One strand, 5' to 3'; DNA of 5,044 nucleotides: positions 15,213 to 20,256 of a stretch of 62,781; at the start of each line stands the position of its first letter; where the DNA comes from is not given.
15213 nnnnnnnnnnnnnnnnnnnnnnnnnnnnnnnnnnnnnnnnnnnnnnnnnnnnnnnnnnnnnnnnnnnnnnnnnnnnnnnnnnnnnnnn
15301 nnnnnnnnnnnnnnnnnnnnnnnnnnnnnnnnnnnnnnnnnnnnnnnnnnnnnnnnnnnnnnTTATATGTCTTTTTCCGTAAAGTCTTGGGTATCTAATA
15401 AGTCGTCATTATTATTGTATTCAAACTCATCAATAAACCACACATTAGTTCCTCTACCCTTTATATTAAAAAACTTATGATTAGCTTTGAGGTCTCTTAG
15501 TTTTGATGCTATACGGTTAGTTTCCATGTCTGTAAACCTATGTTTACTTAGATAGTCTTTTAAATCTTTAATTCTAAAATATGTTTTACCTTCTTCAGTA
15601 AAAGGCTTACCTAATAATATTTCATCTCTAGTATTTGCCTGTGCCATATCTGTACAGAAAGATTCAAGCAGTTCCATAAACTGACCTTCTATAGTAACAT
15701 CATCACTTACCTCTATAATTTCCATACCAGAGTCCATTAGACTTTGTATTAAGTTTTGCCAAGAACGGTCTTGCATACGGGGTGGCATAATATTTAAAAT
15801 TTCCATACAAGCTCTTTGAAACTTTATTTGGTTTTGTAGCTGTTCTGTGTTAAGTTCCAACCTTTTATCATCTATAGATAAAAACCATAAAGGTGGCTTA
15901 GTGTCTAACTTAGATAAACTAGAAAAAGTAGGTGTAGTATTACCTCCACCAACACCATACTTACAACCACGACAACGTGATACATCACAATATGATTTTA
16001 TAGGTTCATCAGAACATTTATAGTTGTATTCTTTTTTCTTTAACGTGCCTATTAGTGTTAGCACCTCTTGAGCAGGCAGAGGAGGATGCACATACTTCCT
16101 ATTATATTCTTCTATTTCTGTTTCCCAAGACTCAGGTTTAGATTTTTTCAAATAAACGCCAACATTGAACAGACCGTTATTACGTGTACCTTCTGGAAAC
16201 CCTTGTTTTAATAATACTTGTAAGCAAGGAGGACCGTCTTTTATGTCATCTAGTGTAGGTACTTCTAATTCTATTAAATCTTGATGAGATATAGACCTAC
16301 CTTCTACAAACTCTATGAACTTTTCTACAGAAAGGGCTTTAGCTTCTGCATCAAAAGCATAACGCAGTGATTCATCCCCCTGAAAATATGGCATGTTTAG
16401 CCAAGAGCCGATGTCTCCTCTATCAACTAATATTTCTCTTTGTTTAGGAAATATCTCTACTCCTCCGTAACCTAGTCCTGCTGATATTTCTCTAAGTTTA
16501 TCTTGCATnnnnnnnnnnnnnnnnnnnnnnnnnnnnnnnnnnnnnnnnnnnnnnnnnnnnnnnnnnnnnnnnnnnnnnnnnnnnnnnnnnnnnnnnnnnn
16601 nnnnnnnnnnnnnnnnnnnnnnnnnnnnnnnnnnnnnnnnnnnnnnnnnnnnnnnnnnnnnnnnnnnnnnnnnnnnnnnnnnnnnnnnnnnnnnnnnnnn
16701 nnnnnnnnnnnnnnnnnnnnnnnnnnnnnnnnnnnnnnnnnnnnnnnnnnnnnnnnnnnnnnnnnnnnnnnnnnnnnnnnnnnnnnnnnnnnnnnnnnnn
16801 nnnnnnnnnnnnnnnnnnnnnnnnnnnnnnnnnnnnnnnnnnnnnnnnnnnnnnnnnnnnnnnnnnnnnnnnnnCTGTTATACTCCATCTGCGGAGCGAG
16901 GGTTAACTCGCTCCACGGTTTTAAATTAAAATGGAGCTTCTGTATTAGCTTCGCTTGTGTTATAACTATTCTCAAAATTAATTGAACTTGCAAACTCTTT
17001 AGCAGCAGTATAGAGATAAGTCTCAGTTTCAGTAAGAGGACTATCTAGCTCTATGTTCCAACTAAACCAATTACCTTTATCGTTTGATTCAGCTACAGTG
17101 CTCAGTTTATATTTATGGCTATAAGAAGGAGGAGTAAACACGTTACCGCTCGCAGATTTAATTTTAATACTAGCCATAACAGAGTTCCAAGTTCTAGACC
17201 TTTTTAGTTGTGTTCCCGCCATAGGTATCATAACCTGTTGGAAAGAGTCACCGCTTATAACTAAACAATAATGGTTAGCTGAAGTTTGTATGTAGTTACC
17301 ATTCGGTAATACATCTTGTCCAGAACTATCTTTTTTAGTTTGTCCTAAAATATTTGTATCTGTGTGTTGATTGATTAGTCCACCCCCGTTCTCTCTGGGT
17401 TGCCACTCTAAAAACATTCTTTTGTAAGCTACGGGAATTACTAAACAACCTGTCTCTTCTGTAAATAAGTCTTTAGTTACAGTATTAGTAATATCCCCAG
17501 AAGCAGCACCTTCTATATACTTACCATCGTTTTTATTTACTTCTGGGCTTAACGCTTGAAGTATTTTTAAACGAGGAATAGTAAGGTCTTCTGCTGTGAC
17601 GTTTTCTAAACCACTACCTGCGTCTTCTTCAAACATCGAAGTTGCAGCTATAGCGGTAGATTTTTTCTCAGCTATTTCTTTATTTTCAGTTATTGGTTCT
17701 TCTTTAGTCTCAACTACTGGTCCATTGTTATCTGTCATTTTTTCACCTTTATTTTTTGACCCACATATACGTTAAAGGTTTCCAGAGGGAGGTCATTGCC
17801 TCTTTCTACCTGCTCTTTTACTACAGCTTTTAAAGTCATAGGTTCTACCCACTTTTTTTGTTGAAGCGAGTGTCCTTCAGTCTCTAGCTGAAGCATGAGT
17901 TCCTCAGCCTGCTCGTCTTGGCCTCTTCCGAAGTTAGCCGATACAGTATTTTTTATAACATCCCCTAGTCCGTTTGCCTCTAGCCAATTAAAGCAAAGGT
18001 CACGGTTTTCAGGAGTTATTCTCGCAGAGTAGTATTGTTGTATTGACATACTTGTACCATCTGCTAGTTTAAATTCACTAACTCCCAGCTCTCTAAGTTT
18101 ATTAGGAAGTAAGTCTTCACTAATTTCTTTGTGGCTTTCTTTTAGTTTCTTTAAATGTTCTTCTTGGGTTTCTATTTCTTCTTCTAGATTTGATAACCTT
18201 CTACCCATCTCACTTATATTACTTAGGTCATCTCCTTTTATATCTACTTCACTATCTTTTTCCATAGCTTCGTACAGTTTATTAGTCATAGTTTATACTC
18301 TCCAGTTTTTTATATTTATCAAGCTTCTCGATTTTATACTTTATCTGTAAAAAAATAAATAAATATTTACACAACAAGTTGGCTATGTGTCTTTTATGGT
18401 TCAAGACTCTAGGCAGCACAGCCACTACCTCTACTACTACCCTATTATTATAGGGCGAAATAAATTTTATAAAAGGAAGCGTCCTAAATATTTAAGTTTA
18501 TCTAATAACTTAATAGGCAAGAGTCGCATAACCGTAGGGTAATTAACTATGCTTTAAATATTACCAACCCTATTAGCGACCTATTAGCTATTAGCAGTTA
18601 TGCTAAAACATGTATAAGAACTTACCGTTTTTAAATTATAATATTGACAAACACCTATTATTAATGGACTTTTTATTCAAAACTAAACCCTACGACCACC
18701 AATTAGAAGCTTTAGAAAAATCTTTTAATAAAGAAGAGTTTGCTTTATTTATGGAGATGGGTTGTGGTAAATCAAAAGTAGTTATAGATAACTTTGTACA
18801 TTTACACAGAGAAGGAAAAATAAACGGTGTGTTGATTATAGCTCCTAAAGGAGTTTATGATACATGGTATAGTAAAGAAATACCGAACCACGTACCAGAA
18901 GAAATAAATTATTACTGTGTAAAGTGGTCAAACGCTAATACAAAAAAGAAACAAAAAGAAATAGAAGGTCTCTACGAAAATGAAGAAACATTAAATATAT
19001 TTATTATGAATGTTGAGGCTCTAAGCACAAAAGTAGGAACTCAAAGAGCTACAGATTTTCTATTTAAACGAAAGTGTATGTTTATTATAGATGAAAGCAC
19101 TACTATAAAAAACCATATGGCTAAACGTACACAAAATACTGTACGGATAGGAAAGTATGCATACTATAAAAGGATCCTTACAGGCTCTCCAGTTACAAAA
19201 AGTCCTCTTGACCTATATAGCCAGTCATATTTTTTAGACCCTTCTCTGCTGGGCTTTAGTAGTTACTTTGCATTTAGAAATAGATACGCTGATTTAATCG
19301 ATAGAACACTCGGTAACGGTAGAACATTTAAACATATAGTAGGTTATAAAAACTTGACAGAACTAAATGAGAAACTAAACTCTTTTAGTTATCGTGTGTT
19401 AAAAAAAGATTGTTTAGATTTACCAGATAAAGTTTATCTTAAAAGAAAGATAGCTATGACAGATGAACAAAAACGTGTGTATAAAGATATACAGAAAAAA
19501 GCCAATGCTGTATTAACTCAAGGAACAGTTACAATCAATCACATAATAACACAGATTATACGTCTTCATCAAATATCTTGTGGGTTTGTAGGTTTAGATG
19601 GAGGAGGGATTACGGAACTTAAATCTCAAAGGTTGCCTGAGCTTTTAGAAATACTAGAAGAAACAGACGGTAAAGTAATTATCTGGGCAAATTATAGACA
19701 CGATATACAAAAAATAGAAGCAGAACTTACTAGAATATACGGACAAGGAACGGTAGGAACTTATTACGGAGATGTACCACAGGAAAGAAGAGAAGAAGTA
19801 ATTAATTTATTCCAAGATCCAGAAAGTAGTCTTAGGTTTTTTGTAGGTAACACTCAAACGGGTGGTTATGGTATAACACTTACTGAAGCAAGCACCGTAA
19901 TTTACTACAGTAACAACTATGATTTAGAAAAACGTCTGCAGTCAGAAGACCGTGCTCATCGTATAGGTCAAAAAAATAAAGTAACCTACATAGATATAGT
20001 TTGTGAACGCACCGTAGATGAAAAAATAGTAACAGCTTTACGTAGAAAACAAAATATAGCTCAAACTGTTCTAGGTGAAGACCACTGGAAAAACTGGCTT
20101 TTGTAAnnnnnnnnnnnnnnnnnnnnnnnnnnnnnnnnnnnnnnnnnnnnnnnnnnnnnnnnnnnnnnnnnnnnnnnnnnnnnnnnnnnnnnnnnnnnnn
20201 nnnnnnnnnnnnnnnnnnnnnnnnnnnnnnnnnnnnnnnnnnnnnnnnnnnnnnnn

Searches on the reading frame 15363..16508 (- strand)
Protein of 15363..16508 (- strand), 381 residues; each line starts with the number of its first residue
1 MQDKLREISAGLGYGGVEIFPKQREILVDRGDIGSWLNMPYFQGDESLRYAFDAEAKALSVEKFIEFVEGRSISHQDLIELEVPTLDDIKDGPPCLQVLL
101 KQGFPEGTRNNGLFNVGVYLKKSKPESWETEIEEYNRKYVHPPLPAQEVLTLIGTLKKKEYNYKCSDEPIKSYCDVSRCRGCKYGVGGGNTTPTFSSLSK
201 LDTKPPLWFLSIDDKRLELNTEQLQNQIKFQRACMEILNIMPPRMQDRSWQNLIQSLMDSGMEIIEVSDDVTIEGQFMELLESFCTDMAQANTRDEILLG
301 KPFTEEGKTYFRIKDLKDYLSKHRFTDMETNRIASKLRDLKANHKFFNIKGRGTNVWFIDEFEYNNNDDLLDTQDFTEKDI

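Call 29: search_protein_families(library=phrogs, proteins=[window:15363-16508:-], max_evalue=0.001)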
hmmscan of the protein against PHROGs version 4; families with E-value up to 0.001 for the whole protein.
window:15363-16508:- (381 aa): 1 family
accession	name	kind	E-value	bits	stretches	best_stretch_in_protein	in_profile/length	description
phrog_21866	-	DNA, RNA and nucleotide metabolism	5.1e-54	185.5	1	2-360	129-520/538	primase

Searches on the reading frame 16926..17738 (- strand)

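Call 29: search_protein_families(library=phrogs, proteins=[window:16926-17738:-], max_evalue=0.001)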
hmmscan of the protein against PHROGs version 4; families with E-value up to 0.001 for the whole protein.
window:16926-17738:- (270 aa): 1 family
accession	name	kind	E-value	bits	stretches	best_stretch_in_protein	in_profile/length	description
phrog_2402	-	unknown function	2e-66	225.5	1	16-254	14-261/292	-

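Call 50: search_protein_families(library=pfam, proteins=[window:16926-17738:-], max_evalue=0.01)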
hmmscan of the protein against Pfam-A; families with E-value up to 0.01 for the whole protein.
window:16926-17738:- (270 aa): 1 family
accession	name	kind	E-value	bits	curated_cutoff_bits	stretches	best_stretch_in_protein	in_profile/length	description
PF23977.1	Pam3_Gp34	-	8.1e-65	219.4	27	1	27-254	3-230/235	Pam3 phage gp34-like protein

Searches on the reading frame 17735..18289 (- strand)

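Call 29: search_protein_families(library=phrogs, proteins=[window:17735-18289:-], max_evalue=0.001)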
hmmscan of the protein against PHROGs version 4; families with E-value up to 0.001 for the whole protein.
window:17735-18289:- (184 aa): 1 family
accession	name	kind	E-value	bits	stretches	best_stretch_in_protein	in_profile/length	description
phrog_2378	-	unknown function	4.3e-43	148.2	1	4-184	9-186/189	-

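Call 50: search_protein_families(library=pfam, proteins=[window:17735-18289:-], max_evalue=0.01)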
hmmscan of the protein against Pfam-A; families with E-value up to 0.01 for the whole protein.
window:17735-18289:- (184 aa): 1 family
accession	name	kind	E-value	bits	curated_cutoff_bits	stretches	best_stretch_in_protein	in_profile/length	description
PF23984.1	DUF7307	-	1.8e-34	118.9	27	1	25-184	2-129/129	Pam3 gp33-like protein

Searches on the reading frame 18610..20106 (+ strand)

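Call 29: search_protein_families(library=phrogs, proteins=[window:18610-20106:+], max_evalue=0.001)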
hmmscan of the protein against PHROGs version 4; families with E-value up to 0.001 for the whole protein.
window:18610-20106:+ (498 aa): 6 families
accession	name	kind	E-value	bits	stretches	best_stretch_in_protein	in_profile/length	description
phrog_62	-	DNA, RNA and nucleotide metabolism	4.2e-123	413.4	1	14-491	685-1136/1881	DNA helicase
phrog_29996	-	unknown function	6.9e-19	68.3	1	154-487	837-1163/1189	-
phrog_11354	-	unknown function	5.7e-07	30.2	1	417-485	33-102/116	-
phrog_24008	-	DNA, RNA and nucleotide metabolism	5.1e-05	22.3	1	29-203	483-642/1006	helicase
phrog_11801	-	other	6e-05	21.3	1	189-304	1103-1230/2269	DNA methyltransferase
phrog_1685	-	unknown function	0.00042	18.6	0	406-491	1466-1552/2278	-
